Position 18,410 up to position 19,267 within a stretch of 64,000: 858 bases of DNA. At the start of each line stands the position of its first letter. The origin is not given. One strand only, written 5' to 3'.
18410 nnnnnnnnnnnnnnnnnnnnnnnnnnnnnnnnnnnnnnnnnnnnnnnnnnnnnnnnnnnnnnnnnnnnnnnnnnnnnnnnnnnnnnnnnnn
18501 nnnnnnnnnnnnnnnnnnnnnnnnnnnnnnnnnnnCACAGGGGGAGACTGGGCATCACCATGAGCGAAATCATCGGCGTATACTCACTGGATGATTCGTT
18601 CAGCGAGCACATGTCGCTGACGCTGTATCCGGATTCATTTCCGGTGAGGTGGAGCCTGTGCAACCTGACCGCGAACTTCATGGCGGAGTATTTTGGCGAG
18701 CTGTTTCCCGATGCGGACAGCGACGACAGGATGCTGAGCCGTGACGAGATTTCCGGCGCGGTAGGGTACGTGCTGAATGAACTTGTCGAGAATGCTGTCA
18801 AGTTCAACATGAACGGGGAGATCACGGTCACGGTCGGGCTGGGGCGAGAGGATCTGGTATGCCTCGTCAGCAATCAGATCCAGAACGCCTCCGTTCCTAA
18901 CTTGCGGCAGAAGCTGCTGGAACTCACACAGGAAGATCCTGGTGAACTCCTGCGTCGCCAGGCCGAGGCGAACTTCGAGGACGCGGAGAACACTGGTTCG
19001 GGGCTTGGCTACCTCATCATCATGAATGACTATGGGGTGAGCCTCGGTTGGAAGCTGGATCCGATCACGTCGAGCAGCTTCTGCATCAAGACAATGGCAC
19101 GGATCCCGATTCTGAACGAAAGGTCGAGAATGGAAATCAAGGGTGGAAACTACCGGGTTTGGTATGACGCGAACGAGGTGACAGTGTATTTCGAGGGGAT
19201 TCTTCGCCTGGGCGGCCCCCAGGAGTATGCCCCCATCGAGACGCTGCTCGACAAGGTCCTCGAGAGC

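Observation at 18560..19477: Kinase and its presumptive substrate domain fused in one polypeptide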

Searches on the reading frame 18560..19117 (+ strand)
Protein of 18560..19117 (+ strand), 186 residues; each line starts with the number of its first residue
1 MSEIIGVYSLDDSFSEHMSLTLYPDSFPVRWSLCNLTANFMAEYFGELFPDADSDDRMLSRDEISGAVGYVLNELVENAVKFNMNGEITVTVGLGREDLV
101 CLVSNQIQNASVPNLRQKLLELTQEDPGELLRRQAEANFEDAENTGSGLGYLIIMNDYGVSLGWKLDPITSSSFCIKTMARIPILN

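Call 22: search_solved_structures(query=A2, max_evalue=10, show_alignments=4)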
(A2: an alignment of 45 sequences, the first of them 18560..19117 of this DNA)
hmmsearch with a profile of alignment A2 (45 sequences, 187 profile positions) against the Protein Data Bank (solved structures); distinct sequences matched with E-value up to 10: 15.
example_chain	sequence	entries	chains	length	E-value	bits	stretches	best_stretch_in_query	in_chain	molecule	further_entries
7z8n_A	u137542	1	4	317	0.019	17.6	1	63-94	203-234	Histidine kinase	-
6kko_A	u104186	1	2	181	0.19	14.4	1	84-171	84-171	Putative serine phosphatase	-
3wpo_A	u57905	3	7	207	0.23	14.1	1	55-90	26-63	Trimeric autotransporter adhesin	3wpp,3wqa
4pl9_A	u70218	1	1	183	0.36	13.4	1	72-95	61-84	Ethylene receptor 1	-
3wpa_A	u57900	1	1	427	0.41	13.3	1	45-89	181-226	Trimeric autotransporter adhesin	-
8g3a_D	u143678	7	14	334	0.42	13.2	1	65-101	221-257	Sensor protein BceS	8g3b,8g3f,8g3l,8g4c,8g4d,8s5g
3zxo_A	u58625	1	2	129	0.49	13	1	61-101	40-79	REDOX SENSOR HISTIDINE KINASE RESPONSE REGULATOR DEVS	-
8dvq_A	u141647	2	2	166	0.49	13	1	21-103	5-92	Sensor protein VanS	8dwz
3gie_A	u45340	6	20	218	0.65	12.6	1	64-102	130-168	Sensor histidine kinase desK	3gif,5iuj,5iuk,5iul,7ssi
6lgq_C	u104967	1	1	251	0.69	12.5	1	69-100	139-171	Histidine kinase KdpD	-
8h70_A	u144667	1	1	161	0.77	12.4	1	69-111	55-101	Phosphate regulon sensor protein PhoR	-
7cch_A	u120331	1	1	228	0.78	12.4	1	63-102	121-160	AdeS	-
3ehg_A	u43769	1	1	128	0.86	12.2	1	64-102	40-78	Sensor kinase (YocF protein)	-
8sbm_A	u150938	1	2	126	0.98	12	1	61-101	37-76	GAF domain-containing protein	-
8ih8_A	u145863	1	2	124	1.4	11.6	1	81-129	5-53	Anti-sigma-F factor antagonist RsfB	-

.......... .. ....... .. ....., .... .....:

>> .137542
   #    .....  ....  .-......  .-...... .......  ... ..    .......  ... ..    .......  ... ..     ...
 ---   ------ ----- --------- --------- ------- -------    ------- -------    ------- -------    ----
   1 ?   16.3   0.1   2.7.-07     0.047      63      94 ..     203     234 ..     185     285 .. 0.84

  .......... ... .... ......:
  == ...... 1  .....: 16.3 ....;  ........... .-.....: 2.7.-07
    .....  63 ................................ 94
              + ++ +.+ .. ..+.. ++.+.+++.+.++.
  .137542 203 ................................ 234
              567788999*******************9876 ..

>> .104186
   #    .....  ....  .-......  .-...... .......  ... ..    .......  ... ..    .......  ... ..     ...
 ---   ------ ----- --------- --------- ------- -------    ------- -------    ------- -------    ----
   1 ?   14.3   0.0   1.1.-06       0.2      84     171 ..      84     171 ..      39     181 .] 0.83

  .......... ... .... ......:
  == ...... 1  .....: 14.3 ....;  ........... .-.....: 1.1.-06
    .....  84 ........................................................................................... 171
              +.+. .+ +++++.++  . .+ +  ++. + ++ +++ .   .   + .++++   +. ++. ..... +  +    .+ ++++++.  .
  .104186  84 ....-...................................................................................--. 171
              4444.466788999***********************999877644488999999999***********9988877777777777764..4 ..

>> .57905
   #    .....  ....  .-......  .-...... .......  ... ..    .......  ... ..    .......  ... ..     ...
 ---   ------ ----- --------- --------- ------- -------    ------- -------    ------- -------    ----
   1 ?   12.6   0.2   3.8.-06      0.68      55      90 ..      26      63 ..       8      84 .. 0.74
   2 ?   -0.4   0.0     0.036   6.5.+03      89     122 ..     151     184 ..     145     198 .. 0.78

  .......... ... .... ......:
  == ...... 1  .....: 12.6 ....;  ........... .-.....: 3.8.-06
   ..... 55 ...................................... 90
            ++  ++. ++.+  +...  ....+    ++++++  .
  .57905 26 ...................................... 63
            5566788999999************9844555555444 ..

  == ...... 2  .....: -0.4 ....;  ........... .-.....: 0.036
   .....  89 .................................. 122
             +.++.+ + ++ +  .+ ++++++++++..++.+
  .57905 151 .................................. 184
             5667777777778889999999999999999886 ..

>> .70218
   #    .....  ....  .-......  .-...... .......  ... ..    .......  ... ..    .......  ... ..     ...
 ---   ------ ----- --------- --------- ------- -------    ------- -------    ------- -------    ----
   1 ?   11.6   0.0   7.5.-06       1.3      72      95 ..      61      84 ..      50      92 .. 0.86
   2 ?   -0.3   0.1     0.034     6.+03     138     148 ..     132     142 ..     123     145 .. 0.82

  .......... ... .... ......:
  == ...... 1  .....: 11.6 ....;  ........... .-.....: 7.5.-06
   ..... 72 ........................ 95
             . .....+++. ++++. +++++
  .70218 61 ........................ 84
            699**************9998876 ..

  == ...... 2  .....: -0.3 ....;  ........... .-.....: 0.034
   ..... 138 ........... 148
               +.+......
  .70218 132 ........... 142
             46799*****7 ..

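Call 60: search_protein_families(library=pfam, proteins=[window:18560-19117:+], max_evalue=10)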
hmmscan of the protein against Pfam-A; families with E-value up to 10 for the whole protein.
window:18560-19117:+ (186 aa): 2 families
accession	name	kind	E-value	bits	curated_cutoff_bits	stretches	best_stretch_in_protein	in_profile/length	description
PF19788.4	DUF6272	-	5e-05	23.4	26.6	1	68-169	15-127/134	Family of unknown function (DUF6272)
PF02518.31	HATPase_c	-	0.0013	19.6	26.4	1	69-153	7-79/111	Histidine kinase-, DNA gyrase B-, and HSP90-like ATPase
